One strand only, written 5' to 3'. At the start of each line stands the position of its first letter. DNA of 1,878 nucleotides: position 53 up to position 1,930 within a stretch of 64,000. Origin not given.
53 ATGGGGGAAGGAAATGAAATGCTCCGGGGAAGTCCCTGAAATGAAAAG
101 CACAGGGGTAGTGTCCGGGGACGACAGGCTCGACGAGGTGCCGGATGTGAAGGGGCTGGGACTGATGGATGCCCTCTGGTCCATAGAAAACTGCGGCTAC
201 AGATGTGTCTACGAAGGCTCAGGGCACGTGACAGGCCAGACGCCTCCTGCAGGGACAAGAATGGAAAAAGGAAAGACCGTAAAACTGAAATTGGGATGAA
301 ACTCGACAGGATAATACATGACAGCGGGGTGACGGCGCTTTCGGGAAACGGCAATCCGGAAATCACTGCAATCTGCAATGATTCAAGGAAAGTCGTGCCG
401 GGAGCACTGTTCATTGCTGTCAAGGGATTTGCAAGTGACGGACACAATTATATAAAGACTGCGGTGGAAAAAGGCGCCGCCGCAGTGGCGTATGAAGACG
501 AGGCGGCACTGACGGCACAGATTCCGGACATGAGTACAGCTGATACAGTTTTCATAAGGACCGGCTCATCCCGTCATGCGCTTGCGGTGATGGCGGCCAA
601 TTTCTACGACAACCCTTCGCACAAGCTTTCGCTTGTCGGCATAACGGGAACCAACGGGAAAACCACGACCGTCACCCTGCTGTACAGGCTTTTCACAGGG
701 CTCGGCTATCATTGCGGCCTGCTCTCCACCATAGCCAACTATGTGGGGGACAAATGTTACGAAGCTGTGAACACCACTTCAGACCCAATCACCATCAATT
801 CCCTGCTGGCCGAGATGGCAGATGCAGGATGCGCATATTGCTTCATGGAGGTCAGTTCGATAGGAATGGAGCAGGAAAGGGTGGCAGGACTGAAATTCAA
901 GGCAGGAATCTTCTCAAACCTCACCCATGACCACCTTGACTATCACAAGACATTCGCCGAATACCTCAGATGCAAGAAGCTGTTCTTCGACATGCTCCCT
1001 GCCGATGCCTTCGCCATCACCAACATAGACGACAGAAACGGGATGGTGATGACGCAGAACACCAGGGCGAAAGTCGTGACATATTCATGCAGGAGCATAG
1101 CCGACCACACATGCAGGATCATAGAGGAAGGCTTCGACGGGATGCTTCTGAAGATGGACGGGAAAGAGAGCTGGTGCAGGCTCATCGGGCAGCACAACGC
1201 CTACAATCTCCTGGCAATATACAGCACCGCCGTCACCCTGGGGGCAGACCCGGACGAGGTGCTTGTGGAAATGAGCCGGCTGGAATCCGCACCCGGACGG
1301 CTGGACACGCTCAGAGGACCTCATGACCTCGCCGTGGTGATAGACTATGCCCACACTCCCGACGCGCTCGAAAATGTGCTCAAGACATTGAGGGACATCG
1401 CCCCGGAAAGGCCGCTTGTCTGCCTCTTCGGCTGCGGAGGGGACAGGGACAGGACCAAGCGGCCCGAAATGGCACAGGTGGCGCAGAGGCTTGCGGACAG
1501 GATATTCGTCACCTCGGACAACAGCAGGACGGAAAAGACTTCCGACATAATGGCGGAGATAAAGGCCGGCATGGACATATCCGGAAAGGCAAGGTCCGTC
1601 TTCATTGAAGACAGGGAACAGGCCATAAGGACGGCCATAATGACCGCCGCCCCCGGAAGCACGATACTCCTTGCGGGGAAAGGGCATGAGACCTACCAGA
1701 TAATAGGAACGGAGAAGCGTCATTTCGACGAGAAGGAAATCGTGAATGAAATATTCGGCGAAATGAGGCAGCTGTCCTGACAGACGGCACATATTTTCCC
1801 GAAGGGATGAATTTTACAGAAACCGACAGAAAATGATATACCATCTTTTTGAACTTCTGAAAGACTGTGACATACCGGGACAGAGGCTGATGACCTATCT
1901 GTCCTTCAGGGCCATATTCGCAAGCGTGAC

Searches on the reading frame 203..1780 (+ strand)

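Call 40: search_protein_families(library=pfam, proteins=[window:203-1780:+])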
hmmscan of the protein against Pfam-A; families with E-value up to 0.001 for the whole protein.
window:203-1780:+ (525 aa): 3 families
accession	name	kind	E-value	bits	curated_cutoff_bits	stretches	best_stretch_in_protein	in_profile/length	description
PF08245.18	Mur_ligase_M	-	6.4e-47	160.5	24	1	147-338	1-195/200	Mur ligase middle domain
PF02875.26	Mur_ligase_C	-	3e-33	115.8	28.4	1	365-494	1-127/127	Mur ligase, glutamate ligase domain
PF01225.30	Mur_ligase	-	1.5e-14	54.6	21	1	53-135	1-95/95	Mur ligase family, catalytic domain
